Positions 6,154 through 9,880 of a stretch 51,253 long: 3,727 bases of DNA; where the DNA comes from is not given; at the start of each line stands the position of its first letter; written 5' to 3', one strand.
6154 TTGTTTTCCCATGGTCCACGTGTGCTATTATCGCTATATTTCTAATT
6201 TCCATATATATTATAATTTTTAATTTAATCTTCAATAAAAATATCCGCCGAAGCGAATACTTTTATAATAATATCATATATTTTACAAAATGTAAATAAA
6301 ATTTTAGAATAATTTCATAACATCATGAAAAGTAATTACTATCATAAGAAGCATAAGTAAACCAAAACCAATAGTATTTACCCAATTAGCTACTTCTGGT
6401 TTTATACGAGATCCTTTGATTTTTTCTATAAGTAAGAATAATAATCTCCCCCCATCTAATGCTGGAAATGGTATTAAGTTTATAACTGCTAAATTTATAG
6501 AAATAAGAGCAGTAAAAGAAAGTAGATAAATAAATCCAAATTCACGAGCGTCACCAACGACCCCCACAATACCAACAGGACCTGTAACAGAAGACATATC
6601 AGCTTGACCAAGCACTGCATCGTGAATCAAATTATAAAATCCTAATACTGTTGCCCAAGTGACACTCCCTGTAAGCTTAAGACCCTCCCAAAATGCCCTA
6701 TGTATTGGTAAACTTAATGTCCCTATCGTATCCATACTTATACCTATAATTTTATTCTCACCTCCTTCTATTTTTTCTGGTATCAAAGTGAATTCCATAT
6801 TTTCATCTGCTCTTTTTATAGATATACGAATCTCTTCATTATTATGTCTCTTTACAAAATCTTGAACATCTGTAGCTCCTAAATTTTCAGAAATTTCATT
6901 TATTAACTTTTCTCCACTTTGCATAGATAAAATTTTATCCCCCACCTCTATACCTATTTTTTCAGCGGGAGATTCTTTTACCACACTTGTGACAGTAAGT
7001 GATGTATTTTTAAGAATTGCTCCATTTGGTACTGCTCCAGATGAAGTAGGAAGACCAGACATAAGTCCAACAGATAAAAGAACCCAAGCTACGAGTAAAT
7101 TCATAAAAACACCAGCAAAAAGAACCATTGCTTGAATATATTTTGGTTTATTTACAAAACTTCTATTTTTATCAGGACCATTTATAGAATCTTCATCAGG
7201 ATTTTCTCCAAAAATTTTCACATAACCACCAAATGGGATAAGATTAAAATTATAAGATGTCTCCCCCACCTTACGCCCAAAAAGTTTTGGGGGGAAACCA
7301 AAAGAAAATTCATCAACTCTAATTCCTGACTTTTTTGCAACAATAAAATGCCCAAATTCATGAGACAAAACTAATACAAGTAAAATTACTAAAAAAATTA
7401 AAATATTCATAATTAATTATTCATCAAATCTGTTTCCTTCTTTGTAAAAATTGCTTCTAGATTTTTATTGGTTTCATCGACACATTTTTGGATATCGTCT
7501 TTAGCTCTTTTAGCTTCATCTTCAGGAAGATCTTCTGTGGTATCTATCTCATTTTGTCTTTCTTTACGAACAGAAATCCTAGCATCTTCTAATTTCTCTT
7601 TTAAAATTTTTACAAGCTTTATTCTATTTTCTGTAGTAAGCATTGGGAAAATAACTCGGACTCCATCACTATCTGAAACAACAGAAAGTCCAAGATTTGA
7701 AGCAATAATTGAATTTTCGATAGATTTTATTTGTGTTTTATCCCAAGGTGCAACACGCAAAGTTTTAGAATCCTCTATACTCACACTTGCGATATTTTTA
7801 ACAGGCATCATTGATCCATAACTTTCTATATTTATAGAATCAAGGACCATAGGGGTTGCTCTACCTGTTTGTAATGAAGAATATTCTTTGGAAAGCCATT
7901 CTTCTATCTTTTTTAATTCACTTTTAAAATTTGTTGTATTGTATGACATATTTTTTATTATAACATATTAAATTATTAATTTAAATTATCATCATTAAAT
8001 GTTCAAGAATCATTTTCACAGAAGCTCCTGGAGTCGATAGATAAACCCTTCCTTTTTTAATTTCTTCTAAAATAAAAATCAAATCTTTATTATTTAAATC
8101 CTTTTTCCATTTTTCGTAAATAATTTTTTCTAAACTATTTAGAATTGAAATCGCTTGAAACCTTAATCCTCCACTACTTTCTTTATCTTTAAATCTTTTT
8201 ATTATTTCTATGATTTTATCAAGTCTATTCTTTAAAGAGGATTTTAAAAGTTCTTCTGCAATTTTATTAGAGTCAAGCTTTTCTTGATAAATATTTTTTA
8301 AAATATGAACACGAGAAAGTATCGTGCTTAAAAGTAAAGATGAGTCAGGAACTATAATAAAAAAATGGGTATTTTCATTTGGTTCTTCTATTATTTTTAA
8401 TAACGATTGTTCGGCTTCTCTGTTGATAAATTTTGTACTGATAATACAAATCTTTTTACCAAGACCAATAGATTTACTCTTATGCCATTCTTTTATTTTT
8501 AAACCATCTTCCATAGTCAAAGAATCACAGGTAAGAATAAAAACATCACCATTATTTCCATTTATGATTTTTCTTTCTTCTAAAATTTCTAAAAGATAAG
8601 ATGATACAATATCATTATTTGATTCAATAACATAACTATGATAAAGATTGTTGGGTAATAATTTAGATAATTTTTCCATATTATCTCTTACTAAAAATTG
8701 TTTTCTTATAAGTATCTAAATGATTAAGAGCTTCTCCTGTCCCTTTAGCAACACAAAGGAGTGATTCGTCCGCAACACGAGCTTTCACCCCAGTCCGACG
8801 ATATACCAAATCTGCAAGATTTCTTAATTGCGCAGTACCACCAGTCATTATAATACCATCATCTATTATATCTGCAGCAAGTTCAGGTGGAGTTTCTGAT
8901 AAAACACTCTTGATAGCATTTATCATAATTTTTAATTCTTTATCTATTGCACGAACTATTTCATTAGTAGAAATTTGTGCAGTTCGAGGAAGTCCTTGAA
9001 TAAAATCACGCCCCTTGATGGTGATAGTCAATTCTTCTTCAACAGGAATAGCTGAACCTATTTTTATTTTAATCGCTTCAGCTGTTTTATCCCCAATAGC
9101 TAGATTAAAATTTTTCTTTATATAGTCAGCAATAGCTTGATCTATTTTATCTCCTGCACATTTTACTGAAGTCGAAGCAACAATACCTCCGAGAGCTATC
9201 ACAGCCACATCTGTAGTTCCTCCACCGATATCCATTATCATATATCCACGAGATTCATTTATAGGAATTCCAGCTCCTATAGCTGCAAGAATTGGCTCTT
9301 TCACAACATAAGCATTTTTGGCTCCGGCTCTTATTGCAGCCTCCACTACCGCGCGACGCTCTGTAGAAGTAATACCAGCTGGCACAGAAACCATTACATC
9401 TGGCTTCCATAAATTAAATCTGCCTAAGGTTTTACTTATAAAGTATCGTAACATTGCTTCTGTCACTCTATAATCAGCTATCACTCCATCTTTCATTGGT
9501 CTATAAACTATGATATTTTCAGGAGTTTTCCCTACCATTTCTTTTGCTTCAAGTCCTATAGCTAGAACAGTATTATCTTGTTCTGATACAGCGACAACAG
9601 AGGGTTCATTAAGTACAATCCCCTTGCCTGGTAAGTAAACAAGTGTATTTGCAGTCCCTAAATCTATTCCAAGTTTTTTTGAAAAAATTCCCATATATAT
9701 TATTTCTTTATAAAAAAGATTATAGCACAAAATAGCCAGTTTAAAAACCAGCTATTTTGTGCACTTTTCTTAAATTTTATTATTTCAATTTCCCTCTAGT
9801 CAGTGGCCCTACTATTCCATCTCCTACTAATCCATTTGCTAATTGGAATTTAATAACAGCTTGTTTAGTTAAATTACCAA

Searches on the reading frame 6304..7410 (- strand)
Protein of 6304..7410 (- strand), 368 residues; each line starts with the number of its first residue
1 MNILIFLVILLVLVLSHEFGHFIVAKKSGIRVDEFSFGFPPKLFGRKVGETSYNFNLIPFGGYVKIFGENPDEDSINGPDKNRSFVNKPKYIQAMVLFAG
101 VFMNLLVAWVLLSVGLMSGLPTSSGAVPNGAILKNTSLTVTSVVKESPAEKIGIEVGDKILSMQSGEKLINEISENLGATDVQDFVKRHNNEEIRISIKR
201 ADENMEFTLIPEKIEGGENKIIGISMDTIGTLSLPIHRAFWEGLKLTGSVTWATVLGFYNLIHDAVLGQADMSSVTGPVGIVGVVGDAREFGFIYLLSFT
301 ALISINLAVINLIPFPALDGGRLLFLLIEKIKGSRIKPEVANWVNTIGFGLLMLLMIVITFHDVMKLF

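Call 69: search_protein_families(library=pfam, proteins=[window:6304-7410:-], max_evalue=0.001)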
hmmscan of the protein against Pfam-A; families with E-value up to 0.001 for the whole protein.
window:6304-7410:- (368 aa): 4 families
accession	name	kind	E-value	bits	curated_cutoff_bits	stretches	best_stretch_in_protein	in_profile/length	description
PF02163.28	Peptidase_M50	-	6e-58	196.2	27.2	1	6-355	2-221/221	Peptidase family M50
PF17820.7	PDZ_6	-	6.1e-08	32.7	27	1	139-200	1-54/54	PDZ domain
PF00595.29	PDZ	-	2.2e-05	25.2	23.2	1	132-190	23-73/81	PDZ domain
PF13180.12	PDZ_2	-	0.00024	21.7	27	1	137-207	13-76/80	PDZ domain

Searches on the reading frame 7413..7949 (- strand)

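Call 69: search_protein_families(library=pfam, proteins=[window:7413-7949:-], max_evalue=0.001)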
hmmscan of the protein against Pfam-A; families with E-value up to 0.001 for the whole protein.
window:7413-7949:- (178 aa): 1 family
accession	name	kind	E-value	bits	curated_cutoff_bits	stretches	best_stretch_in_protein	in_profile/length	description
PF01765.24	RRF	-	1.2e-44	152.5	29.7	1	19-176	1-164/164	Ribosome recycling factor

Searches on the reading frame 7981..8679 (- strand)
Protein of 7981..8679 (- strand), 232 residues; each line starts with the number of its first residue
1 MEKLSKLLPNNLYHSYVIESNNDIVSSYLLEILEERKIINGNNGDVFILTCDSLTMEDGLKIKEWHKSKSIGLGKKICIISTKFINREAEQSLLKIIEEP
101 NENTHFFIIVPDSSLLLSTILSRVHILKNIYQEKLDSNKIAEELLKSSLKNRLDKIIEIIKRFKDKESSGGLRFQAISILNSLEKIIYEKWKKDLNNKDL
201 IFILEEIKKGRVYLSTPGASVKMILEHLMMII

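Call 69: search_protein_families(library=pfam, proteins=[window:7981-8679:-], max_evalue=0.001)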
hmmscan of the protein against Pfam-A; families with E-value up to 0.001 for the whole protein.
window:7981-8679:- (232 aa): 1 family
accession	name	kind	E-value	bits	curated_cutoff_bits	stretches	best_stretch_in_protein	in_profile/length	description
PF13177.12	DNA_pol3_delta2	-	8.2e-13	49.1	27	1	36-128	61-156/161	DNA polymerase III, delta subunit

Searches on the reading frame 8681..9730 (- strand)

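Call 69: search_protein_families(library=pfam, proteins=[window:8681-9730:-], max_evalue=0.001)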
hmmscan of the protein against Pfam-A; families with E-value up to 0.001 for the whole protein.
window:8681-9730:- (349 aa): 7 families
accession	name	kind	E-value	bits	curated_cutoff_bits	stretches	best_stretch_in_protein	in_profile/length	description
PF06723.19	MreB_Mbl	-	4.5e-133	443.5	27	1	18-342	2-326/327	MreB/Mbl protein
PF14450.12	FtsA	-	3.1e-12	47.4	31.8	1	165-321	2-111/127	Cell division protein FtsA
PF00012.26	HSP70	-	3.9e-12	45.6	20.6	1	111-314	135-351/599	Hsp70 protein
PF00022.25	Actin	-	1.4e-10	40.8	27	1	43-208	31-192/410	Actin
PF25216.1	Volactin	-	6.1e-05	23.1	35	1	45-311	48-289/321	Volactin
PF11104.14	PilM_2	-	0.00014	21.4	27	0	291-323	276-308/340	Type IV pilus assembly protein PilM;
PF08841.16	DDR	-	0.00097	18.7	24.6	0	145-221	117-188/328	Diol dehydratase reactivase ATPase-like domain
